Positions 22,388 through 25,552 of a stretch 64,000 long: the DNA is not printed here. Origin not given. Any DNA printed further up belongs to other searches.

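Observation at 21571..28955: AT-rich five-gene operon encoding an orphan NRPS-like (A-T-R) biosynthetic cluster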

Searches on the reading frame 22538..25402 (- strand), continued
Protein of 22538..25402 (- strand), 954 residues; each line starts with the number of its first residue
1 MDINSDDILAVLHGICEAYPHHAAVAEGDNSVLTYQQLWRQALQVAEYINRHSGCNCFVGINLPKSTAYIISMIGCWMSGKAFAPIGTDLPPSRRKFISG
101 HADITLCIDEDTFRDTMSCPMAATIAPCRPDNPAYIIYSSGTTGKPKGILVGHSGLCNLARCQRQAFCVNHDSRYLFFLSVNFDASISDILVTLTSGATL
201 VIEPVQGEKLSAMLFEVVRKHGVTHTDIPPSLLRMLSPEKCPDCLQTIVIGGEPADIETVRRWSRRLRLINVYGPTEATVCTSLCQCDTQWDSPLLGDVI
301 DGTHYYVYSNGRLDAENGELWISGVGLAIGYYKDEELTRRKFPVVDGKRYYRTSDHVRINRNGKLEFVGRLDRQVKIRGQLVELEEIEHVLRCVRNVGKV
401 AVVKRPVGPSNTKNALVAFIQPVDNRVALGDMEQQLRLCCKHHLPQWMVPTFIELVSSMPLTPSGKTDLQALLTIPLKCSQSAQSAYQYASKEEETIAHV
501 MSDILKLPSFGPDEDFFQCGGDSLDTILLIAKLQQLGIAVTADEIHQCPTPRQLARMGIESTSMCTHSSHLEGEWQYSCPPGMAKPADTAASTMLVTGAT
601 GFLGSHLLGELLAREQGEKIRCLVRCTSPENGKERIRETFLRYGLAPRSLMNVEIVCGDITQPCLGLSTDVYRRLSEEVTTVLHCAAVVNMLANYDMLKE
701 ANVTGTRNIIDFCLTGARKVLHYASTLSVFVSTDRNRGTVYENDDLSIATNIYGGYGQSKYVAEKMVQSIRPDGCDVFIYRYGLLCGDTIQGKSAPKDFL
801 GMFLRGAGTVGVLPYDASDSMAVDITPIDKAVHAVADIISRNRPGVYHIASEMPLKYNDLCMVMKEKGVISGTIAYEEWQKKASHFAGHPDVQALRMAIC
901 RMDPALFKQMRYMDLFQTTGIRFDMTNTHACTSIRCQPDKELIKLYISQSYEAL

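Call 16: find_encoding_contigs(protein=P0119, flank=10000, max_places=1)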
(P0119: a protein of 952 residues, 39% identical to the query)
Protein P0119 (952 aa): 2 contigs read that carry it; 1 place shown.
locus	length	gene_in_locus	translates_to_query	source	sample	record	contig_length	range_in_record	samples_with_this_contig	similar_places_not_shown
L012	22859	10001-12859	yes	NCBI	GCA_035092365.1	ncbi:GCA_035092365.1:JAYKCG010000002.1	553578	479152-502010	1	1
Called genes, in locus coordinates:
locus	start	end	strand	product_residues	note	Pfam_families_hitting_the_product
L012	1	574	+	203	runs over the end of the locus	-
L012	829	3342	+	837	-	PF00521:DNA_topoisoIV, PF03989:DNA_gyraseA_C (faint)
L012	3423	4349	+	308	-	-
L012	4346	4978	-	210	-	PF21948:LplA-B_cat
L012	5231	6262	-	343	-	PF13521:AAA_28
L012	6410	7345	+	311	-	PF08240:ADH_N, PF16912:Glu_dehyd_C (weak)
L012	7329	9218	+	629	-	PF13522:GATase_6, PF13537:GATase_7, PF00733:Asn_synthase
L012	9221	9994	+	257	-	PF01209:Ubie_methyltran (weak), PF13489:Methyltransf_23 (weak), PF13847:Methyltransf_31, PF08241:Methyltransf_11, PF13649:Methyltransf_25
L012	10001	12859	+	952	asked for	PF00501:AMP-binding, PF13193:AMP-binding_C, PF00550:PP-binding, PF01073:3Beta_HSD (weak), PF01370:Epimerase, PF02719:Polysacc_synt_2 (weak), PF04321:RmlD_sub_bind (weak), PF07993:NAD_binding_4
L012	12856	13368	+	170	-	PF13521:AAA_28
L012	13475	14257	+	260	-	-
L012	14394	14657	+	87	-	-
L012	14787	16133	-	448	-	PF00999:Na_H_Exchanger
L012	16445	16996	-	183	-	PF13279:4HBT_2, PF03061:4HBT (weak)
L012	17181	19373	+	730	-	-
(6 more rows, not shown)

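Call 17: find_encoding_contigs(protein=P0113, flank=10000, max_places=1)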
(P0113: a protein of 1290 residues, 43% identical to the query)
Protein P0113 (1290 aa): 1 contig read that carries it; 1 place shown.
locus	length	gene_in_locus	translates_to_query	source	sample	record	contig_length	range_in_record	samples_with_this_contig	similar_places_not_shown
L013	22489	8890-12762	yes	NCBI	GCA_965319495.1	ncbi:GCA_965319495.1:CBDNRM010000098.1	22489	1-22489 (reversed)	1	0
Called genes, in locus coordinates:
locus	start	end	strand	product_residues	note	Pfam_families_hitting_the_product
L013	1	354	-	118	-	?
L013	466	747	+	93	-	-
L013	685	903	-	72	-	PF01197:Ribosomal_L31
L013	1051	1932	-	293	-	PF00459:Inositol_P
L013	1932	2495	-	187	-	PF08207:EFP_N, PF01132:EFP, PF09285:Elong-fact-P_C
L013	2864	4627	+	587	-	PF03485:Arg_tRNA_synt_N, PF00750:tRNA-synt_1d, PF05746:DALR_1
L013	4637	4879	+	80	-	-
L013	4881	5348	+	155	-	-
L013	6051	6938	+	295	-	PF08240:ADH_N, PF00107:ADH_zinc_N (weak)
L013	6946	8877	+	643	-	PF13522:GATase_6, PF13537:GATase_7, PF00733:Asn_synthase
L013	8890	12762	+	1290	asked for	PF00501:AMP-binding, PF13193:AMP-binding_C (weak), PF00550:PP-binding, PF01073:3Beta_HSD, PF01370:Epimerase, PF04321:RmlD_sub_bind (weak), PF07993:NAD_binding_4, PF13521:AAA_28, +1 more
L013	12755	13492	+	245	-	PF13489:Methyltransf_23, PF13679:Methyltransf_32 (weak), PF13847:Methyltransf_31, PF08241:Methyltransf_11, PF08242:Methyltransf_12 (weak), PF13649:Methyltransf_25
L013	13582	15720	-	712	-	PF03979:Sigma70_r1_1, PF00140:Sigma70_r1_2, PF04546:Sigma70_ner, PF04542:Sigma70_r2, PF04539:Sigma70_r3, PF04545:Sigma70_r4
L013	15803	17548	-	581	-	PF01807:Zn_ribbon_DnaG, PF08275:DNAG_N, PF13662:Toprim_4, PF01751:Toprim, PF13155:Toprim_2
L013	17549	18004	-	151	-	PF09424:YqeY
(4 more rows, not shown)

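Call 18: find_encoding_contigs(protein=P0105, flank=10000, max_places=1)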
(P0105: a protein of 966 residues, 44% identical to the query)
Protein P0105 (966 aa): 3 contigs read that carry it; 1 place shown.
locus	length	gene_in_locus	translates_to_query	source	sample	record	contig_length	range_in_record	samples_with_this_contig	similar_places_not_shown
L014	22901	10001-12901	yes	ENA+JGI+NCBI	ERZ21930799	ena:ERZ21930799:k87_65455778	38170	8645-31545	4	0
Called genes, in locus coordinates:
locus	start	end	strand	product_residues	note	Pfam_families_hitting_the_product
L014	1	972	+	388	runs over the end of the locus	-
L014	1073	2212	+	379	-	-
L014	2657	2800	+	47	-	-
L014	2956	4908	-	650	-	-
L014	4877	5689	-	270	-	-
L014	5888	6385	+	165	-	-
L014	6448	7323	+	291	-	PF08240:ADH_N, PF00107:ADH_zinc_N (weak), PF13602:ADH_zinc_N_2 (weak)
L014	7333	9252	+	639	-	PF13522:GATase_6, PF13537:GATase_7, PF00733:Asn_synthase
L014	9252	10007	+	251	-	PF13489:Methyltransf_23, PF03291:mRNA_G-N7_MeTrfase (faint), PF08241:Methyltransf_11, PF13649:Methyltransf_25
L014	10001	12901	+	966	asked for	PF00501:AMP-binding, PF13193:AMP-binding_C, PF00550:PP-binding, PF01073:3Beta_HSD (weak), PF01370:Epimerase, PF04321:RmlD_sub_bind (faint), PF07993:NAD_binding_4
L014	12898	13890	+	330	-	PF01467:CTP_transf_like (faint), PF13521:AAA_28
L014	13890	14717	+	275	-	-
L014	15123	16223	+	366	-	PF02086:MethyltransfD12 (weak)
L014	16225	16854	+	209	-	PF02195:ParB_N (weak)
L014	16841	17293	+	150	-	-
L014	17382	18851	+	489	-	-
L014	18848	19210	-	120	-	PF13495:Phage_int_SAM_4 (weak)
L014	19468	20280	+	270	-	-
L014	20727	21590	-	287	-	PF00589:Phage_integrase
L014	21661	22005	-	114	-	PF01934:HepT-like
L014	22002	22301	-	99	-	PF22600:MTPAP-like_central (weak), PF01909:NTP_transf_2, PF18765:Polbeta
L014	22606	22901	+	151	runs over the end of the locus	PF03692:CxxCxxCC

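Call 24: search_dna_similar(query=window:22538-25402:-, collection=plasmids, mode=protein, max_rows=12)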
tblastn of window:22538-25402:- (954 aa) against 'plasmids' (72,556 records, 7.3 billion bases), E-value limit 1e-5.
In 11 record(s) the limit of 40 matching pieces per record was reached: places in those records are undercounted.
Records with a match: 3443; places in all: 11358; records where one place covers at least 80% of the query: 209.
Best place of each record, by identity: <60% 3443.
By first word of the organism name: Escherichia 659; Streptomyces 295; Rhizobium 231; Salmonella 204; Bacillus 189; Sinorhizobium 181; Ralstonia 135; Klebsiella 97; Rhodococcus 83; Pseudosulfitobacter 81; and 245 more.
By predicted mobility (MOB-suite, as given by PLSDB): non-mobilizable 1604; conjugative 1307; mobilizable 532.
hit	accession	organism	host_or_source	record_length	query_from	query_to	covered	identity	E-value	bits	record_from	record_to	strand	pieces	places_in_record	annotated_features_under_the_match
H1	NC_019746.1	Gloeocapsa sp. PCC 7428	-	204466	30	949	96%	32.9%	6e-60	419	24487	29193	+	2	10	thioester reductase domain-containing protein | non-ribosomal peptide synthetase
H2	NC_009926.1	Acaryochloris marina MBIC11017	-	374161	16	948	98%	29.7%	2e-109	380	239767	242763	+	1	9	non-ribosomal peptide synthetase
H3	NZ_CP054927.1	Streptomyces microflavus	Single cell,soil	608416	20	928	95%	30.3%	3e-100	353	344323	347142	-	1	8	non-ribosomal peptide synthetase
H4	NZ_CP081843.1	Agrobacterium vitis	Vitis,Cell culture,South Africa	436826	7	887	92%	30.8%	7e-87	313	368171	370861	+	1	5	non-ribosomal peptide synthetase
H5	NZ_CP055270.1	Agrobacterium vitis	Vitis vinifera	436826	7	887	92%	30.8%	7e-87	313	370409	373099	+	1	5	non-ribosomal peptide synthetase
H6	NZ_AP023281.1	Agrobacterium vitis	Vitis vinifera,grapevine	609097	7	887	92%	30.7%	1e-85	310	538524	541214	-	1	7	non-ribosomal peptide synthetase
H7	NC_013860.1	Azospirillum sp. B510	-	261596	30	930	94%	30.0%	7e-95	337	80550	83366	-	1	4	non-ribosomal peptide synthetase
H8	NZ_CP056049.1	Agrobacterium vitis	Vitis vinifera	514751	7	887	92%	30.6%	1e-85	310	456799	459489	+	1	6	non-ribosomal peptide synthetase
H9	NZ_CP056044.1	Agrobacterium vitis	Vitis vinifera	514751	7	887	92%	30.6%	1e-85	310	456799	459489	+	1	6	non-ribosomal peptide synthetase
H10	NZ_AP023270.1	Agrobacterium vitis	Vitis vinifera,grapevine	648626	4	887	93%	30.4%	2e-84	306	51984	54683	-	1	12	non-ribosomal peptide synthetase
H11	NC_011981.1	Allorhizobium ampelinum S4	Vitis vinifera cv. 'Izsaki Sarfeher'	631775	7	887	92%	30.4%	9e-88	316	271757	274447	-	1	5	non-ribosomal peptide synthetase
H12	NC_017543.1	Paenibacillus polymyxa M1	-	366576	19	927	95%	29.5%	7e-49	354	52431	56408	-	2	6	non-ribosomal peptide synthetase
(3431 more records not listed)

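Call 54: search_protein_families(library=ncbifam, proteins=[L010:3784-5661:+, L014:13890-14717:+, L010:9186-10004:+], max_evalue=1)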
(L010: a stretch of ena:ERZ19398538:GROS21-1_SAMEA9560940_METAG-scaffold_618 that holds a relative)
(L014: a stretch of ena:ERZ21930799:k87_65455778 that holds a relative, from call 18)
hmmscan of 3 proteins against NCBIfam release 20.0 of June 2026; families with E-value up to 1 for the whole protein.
L010:3784-5661:+ (625 aa): 1 family
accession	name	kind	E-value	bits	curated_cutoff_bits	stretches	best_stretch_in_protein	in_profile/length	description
NF005992.0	PRK08116.1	subfamily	0.12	11.4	189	1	77-119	95-137/269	hypothetical protein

L014:13890-14717:+ (275 aa): 1 family
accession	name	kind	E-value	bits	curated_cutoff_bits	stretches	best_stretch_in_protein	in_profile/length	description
TIGR04324.1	SpoChoClust_2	subfamily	5.2e-06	26.2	150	2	204-242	174-212/248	sporadic carbohydrate cluster 2OG-Fe(II) oxygenase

L010:9186-10004:+ (272 aa): 3 families
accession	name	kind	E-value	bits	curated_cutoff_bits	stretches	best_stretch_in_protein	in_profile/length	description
TIGR04324.1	SpoChoClust_2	subfamily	2e-08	34.1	150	2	209-240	181-212/248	sporadic carbohydrate cluster 2OG-Fe(II) oxygenase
TIGR02654.1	circ_KaiB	equivalog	0.19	11.9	145.3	1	26-62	13-49/87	circadian clock protein KaiB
NF006798.0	PRK09301.1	equivalog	0.2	11.7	110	1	24-62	14-52/105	circadian clock protein KaiB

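Call 79: search_protein_families(library=padloc, proteins=[window:22538-25402:-, L010:9186-10004:+], max_evalue=0.001)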
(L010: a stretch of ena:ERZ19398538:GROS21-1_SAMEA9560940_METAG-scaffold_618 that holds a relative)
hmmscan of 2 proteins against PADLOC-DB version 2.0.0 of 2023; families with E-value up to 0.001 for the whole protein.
window:22538-25402:- (954 aa): 0 families

L010:9186-10004:+ (272 aa): 0 families

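Call 80: search_protein_families(library=phrogs, proteins=[window:22538-25402:-, L010:9186-10004:+], max_evalue=0.00001)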
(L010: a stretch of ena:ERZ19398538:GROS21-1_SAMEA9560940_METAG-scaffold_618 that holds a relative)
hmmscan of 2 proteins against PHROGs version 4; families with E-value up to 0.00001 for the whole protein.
window:22538-25402:- (954 aa): 3 families
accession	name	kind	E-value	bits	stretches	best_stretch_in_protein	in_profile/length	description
phrog_28622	-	unknown function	3.1e-77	260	1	134-559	4954-5386/5652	-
phrog_540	-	DNA, RNA and nucleotide metabolism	1.7e-23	84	1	592-866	293-543/715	nucleotide-sugar epimerase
phrog_36676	-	unknown function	3e-16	59.9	1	124-471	197-564/585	-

L010:9186-10004:+ (272 aa): 0 families
